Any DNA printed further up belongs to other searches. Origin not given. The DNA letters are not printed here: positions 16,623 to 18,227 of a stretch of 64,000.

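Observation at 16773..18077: HPr-kinase-like P-loop kinase built like a transmembrane receptor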

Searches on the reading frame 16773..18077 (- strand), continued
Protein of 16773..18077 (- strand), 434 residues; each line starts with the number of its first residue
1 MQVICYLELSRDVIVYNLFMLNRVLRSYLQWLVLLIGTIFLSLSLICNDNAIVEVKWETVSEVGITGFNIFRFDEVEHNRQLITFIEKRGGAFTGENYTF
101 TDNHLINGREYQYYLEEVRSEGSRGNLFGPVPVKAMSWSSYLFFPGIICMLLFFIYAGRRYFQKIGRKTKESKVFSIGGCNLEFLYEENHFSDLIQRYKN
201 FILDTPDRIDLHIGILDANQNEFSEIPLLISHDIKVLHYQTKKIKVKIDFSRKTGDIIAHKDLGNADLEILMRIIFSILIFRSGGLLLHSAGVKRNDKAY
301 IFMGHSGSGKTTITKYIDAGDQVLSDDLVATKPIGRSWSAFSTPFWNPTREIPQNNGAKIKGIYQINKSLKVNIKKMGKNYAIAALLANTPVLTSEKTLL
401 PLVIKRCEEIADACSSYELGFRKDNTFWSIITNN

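Call 31: search_solved_structures(query=A2, max_evalue=10, show_alignments=3)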
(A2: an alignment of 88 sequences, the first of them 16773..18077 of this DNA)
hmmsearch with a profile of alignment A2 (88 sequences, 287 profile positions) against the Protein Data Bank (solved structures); distinct sequences matched with E-value up to 10: 275 (the best 60 are shown).
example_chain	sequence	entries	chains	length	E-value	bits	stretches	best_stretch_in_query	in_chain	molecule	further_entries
6c2u_A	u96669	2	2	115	3.7e-05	26.7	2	141-162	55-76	phosphate-loop protein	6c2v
1j3b_A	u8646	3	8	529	4.2e-05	26.5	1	108-158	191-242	ATP-dependent phosphoenolpyruvate carboxykinase | Phosphoenolpyruvate carboxykinase [ATP]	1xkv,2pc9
8jwi_A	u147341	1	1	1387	7.7e-05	25.6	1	139-162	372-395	Multidrug resistance protein 1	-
8jvh_A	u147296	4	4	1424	8.1e-05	25.5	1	139-162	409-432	Multidrug resistance protein 1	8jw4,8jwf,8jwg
9ws4_A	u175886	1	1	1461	8.6e-05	25.5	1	139-162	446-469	Multidrug resistance protein 1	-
1ii2_A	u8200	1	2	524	0.00028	23.8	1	123-159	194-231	PHOSPHOENOLPYRUVATE CARBOXYKINASE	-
4loa_A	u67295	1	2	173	0.00073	22.4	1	142-165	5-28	De-novo design amidase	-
1oen_A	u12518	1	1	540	0.0011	21.9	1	134-159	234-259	PHOSPHOENOLPYRUVATE CARBOXYKINASE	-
8wdb_D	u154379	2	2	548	0.0021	20.9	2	138-159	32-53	Probable dipeptide-transport ATP-binding protein ABC transporter DppD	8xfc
8wd9_D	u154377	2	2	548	0.0022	20.9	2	138-159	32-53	Probable dipeptide-transport ATP-binding protein ABC transporter DppD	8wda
1ygg_A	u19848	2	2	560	0.0025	20.6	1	134-159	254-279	phosphoenolpyruvate carboxykinase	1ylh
6asn_A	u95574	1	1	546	0.004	20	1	134-159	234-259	Phosphoenolpyruvate carboxykinase (ATP)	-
6crt_A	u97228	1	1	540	0.0041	20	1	134-159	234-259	Phosphoenolpyruvate carboxykinase (ATP)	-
1aq2_A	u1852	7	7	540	0.0041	20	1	134-159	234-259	PHOSPHOENOLPYRUVATE CARBOXYKINASE | Phosphoenolpyruvate carboxykinase [ATP]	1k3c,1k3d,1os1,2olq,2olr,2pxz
6at2_A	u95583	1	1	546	0.0041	20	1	134-159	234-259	Phosphoenolpyruvate carboxykinase (ATP)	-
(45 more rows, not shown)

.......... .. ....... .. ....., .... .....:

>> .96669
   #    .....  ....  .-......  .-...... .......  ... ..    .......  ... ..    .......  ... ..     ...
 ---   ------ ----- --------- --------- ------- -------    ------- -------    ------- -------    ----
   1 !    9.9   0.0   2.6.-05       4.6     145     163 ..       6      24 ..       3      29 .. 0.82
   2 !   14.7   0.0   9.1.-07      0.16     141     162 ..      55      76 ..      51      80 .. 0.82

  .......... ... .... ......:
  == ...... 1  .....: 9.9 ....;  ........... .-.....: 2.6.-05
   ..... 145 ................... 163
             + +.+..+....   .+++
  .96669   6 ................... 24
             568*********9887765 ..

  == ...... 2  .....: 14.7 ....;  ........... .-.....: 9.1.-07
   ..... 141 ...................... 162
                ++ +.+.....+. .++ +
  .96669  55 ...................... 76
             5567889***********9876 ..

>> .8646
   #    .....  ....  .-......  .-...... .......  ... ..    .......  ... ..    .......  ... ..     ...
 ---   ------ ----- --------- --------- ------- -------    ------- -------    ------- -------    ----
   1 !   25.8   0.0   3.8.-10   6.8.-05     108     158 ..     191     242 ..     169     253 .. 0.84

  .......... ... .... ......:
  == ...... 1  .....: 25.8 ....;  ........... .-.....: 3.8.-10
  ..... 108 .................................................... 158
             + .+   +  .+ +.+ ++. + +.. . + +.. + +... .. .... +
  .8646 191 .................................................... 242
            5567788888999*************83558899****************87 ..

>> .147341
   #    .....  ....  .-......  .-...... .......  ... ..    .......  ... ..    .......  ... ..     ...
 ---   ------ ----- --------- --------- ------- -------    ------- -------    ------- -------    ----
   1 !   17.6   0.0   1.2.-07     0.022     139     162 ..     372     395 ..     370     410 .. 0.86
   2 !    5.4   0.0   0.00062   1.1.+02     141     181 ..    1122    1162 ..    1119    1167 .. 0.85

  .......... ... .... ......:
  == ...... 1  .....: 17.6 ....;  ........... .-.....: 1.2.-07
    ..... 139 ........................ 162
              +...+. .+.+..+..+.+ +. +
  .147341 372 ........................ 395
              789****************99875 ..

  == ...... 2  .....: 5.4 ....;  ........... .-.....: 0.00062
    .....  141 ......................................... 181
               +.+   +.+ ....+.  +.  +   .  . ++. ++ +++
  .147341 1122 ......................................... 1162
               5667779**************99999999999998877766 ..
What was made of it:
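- On HprK/PEPCK P-loop fold superfamily: The profile against PDB sequences hits PEPCK 1j3b at E 4e-5 (call 31).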

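Call 35: search_protein_families(library=pfam, proteins=[L003:9558-10004:+, L007:4061-4516:+, L009:9251-10087:+, L010:424-918:+, L007:3-1151:+, L008:4213-4917:+], max_evalue=1)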
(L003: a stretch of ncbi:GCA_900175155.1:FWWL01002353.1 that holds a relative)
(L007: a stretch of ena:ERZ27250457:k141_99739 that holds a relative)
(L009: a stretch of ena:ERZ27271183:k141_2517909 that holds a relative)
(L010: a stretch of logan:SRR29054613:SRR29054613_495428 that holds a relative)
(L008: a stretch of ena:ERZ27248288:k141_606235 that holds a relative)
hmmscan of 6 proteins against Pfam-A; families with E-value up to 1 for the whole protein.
L003:9558-10004:+ (148 aa): 0 families

L007:4061-4516:+ (151 aa): 1 family
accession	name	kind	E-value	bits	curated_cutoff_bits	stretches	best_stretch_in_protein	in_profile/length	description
PF16656.11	Pur_ac_phosph_N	-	0.11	13.5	30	1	29-98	14-82/93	Purple acid Phosphatase, N-terminal domain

L009:9251-10087:+ (278 aa): 0 families

L010:424-918:+ (164 aa): 1 family
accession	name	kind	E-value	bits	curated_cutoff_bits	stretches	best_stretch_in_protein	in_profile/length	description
PF16656.11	Pur_ac_phosph_N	-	0.21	12.6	30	1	33-102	13-81/93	Purple acid Phosphatase, N-terminal domain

L007:3-1151:+ (382 aa): 2 families
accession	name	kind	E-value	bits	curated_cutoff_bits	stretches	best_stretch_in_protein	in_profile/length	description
PF13196.11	DUF4012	-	5.7e-14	53.3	28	1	6-76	70-139/144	Protein of unknown function (DUF4012)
PF16250.10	DUF4907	-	0.19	11.9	25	1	126-159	11-44/67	Domain of unknown function (DUF4907)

L008:4213-4917:+ (234 aa): 2 families
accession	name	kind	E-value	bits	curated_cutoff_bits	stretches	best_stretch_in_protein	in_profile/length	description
PF02018.23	CBM_4_9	-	4.7e-08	33.9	25.9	1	34-144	2-111/136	Carbohydrate binding domain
PF13511.11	DUF4124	-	0.28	11.9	22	0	203-222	6-25/56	Domain of unknown function (DUF4124)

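Call 38: find_related_loci(query=A1, collection=genome_contigs, flank=8000)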
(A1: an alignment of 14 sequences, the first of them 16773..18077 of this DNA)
Query A1 (434 aa) in genome_contigs; peptide patterns used: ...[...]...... (x = any residue, [..] = any of these).
600 stretches matched a pattern (row limit reached: there are more); 7 encode a relative of the query (tblastn E <= 1e-3); 7 distinct loci.
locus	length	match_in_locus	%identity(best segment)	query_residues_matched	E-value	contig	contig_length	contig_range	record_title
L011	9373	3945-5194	31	21-431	5e-44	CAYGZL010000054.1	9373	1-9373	MAG TPA_asm: uncultured Anaerolineaceae bacterium isolate ERP119294_co2_361 genome assembly, contig: k141_93346, whole g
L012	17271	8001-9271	29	22-434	5e-43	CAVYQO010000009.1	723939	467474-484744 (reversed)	MAG: uncultured Chloroflexia bacterium isolate MFD04716.bin.2.130 genome assembly, contig: contig_17929, whole genome sh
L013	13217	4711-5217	33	268-433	2e-21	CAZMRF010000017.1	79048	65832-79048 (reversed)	MAG TPA_asm: uncultured Acidobacteriota bacterium isolate SRP119689_co1_145 genome assembly, contig: NODE_313_length_790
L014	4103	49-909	25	161-432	3e-21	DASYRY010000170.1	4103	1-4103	MAG TPA_asm: Candidatus Polarisedimenticolia bacterium isolate SMAG_U4523 k141_1323944, whole genome shotgun sequence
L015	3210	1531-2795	30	1-431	2e-20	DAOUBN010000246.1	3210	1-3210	MAG TPA_asm: Anaerolineae bacterium isolate H70_729 k91_951695, whole genome shotgun sequence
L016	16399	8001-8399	25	193-329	1e-9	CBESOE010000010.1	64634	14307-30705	MAG TPA_asm: uncultured bacterium isolate SRR7614707_binner13_Refined_28 genome assembly, contig: ERZ25083858.11, whole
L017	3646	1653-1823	44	286-345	6e-7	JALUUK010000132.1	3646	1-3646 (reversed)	MAG: Acidobacteria bacterium isolate 128-326_metabat1_scaf2bin.003 128-326_scaffold_15932_c1, whole genome shotgun seque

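Call 44: predict_structure(alignment_id=A2)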
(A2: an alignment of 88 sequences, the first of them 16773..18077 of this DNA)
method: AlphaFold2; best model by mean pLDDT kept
length: 434 residues; sequences in the alignment: 88
mean_pLDDT: 90.1   pTM: 0.69
mean pLDDT of the five models: 90.1, 88.6, 88.5, 88.2, 87.4
residues with pLDDT >= 90: 305; 70-90: 100; 50-70: 20; < 50: 9
segments of 3 or more residues with pLDDT < 50: 1-9
pLDDT, mean of each block of 10 residues (from residue 1): 42 66 74 91 83 87 91 83 91 84 89 95 94 87 90 86 70 96 90 94 94 89 86 93 96 95 93 97 98 98 96 95 97 98 88 95 98 98 98 95 98 98 96 93
secondary structure, 60 per line:
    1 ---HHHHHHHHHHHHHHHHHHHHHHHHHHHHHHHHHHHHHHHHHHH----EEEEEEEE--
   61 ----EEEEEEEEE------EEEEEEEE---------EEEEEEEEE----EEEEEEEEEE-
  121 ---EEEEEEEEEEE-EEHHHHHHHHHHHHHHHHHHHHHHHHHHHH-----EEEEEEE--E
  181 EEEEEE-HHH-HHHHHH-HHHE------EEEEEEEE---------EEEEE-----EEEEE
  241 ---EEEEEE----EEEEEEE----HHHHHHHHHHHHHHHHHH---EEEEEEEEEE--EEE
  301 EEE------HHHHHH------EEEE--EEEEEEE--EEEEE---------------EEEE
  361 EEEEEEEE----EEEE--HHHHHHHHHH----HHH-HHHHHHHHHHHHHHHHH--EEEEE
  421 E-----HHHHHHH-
elements in order: H4-46 E51-58 E65-73 E80-87 E97-105 E110-119 E124-134 H138-165 E171-177 E180-186 H192-197 E209-216 E226-230 E236-240 E244-249 E254-260 H265-282 E286-295 E298-303 H310-315 E322-325 E328-334 E337-341 E357-368 E373-376 H379-388 H397-413 E416-421 H427-433
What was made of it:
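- Checked: AlphaFold2 (88-sequence alignment, mean pLDDT 90.1) gives helix 4-46, six strands at 51-134, helix 138-165, then an alpha/beta domain (call 44).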

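Call 46: fold_search(model_id=the predicted structure, library=pdb)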
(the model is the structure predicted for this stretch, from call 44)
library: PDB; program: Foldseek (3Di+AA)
matches with E <= 10: 1381; with E <= 0.001: 40
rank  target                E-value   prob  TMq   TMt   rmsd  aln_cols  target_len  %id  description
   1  9a4u_A                1.3e-07  1.00  0.32  0.27  10.4       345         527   13  Integrative model of PCKA-QOX2 by crosslinking MS and deep learning (released 2024-09-18)
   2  2pc9_C                2.1e-07  1.00  0.35  0.30   9.3       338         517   12  Crystal Structure Of ATP-Dependent Phosphoenolpyruvate Carboxykinase From Thermus thermophilus HB8 (released 2007-10-02)
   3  1oen                  2.3e-07  1.00  0.35  0.30   9.1       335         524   13  PHOSPHOENOLPYRUVATE CARBOXYKINASE (released 1996-11-08)
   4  2pc9_B                2.4e-07  1.00  0.32  0.28   9.3       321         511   13  Crystal Structure Of ATP-Dependent Phosphoenolpyruvate Carboxykinase From Thermus thermophilus HB8 (released 2007-10-02)
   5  6com                  2.4e-07  1.00  0.32  0.28   9.4       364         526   12  2.3A crystal structure of E. coli phosphoenolpyruvate carboxykinase mutant Asp269Asn (released 2018-04-04)
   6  1ygg                  2.5e-07  1.00  0.33  0.28   9.4       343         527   12  Crystal structure of phosphoenolpyruvate carboxykinase from Actinobacillus succinogenes (released 2005-06-28)
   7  2pc9_A                2.7e-07  1.00  0.35  0.31   9.2       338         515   12  Crystal Structure Of ATP-Dependent Phosphoenolpyruvate Carboxykinase From Thermus thermophilus HB8 (released 2007-10-02)
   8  1ylh                  2.8e-07  1.00  0.33  0.29   8.7       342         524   12  Crystal Structure of Phosphoenolpyruvate Carboxykinase from Actinobaccilus succinogenes in Complex with Manganese and Py (released 2005-06-28)
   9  1yvy_A                2.8e-07  1.00  0.31  0.27  10.3       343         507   13  Crystal structure of Anaerobiospirillum succiniciproducens phosphoenolpyruvate carboxykinase (released 2005-07-26)
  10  1xkv_B                3.4e-07  1.00  0.35  0.30   9.2       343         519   12  Crystal Structure Of ATP-Dependent Phosphoenolpyruvate Carboxykinase From Thermus thermophilus HB8 (released 2005-10-11)
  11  2pc9_D                4.3e-07  1.00  0.33  0.29   9.4       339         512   13  Crystal Structure Of ATP-Dependent Phosphoenolpyruvate Carboxykinase From Thermus thermophilus HB8 (released 2007-10-02)
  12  1j3b_B                4.5e-07  1.00  0.34  0.29   9.1       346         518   13  Crystal structure of ATP-dependent phosphoenolpyruvate carboxykinase from Thermus thermophilus HB8 (released 2003-02-11)
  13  1aq2                  4.5e-07  1.00  0.35  0.30   9.8       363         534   11  PHOSPHOENOLPYRUVATE CARBOXYKINASE (released 1998-10-14)
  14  6asn                  5.1e-07  1.00  0.31  0.26  10.4       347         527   11  E. coli phosphoenolpyruvate carboxykinase K212I F216V mutant bound to methanesulfonate (released 2018-08-29)
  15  1os1                  5.7e-07  1.00  0.33  0.27   9.6       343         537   12  Structure of Phosphoenolpyruvate Carboxykinase complexed with ATP,Mg, Ca and pyruvate. (released 2003-09-23)
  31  1j3b_A                3.0e-06  1.00  0.32  0.28   9.5       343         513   12  Crystal structure of ATP-dependent phosphoenolpyruvate carboxykinase from Thermus thermophilus HB8 (released 2003-02-11)
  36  1knx_A                6.9e-05  1.00  0.23  0.31  11.8       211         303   10  HPr kinase/phosphatase from Mycoplasma pneumoniae (released 2002-12-31)
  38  1knx_F                2.3e-04  1.00  0.21  0.29  12.6       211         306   12  HPr kinase/phosphatase from Mycoplasma pneumoniae (released 2002-12-31)
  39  1knx_B                3.4e-04  1.00  0.22  0.30  13.2       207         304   12  HPr kinase/phosphatase from Mycoplasma pneumoniae (released 2002-12-31)
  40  1knx_D                3.9e-04  1.00  0.22  0.30  13.1       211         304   13  HPr kinase/phosphatase from Mycoplasma pneumoniae (released 2002-12-31)
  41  1jb1                  1.2e-03  1.00  0.23  0.54   4.1       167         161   11  Lactobacillus casei HprK/P Bound to Phosphate (released 2001-08-08)
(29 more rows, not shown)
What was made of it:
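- On HprK/PEPCK P-loop fold superfamily: Foldseek gives probability 1.00 to ATP-PEPCK (E 1e-7) and to HprK/P (1knx 7e-5; 1jb1 TM 0.54, rmsd 4.1 A over 167 columns) (call 46).
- Closest known: HPr kinase/phosphorylase. Same: They share the P-loop fold with a preceding His and a following Asp-Asp (Foldseek: PEPCK 1e-7; HprK/P 7e-5; TM 0.54 against the L. casei catalytic domain, call 46).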

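Call 55: list_cluster_members(proteins=[P0281, window:16773-18077:-, window:20866-21990:+])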
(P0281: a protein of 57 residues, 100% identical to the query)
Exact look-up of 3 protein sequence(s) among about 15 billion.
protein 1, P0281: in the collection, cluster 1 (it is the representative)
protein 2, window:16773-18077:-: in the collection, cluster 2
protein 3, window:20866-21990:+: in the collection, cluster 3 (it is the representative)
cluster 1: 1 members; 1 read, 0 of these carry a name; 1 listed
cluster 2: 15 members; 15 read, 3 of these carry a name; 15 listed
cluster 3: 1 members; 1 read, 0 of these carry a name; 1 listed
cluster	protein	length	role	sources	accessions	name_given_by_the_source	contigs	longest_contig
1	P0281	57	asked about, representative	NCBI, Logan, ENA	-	-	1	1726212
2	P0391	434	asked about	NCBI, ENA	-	-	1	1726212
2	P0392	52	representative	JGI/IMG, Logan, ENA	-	processing peptidase subunit beta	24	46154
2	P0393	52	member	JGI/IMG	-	processing peptidase subunit beta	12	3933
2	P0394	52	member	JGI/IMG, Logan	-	processing peptidase subunit beta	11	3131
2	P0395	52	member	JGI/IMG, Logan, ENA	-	-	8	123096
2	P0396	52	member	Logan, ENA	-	-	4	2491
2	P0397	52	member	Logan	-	-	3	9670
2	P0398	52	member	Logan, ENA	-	-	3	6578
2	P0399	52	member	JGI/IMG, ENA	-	-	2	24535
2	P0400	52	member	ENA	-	-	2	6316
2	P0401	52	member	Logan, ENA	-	-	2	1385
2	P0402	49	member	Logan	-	-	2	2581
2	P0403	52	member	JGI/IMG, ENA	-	-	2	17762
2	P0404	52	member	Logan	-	-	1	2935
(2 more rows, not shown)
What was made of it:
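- Checked: The exact 434-aa protein is on record on a 1.73 Mb NCBI/ENA contig (call 55).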
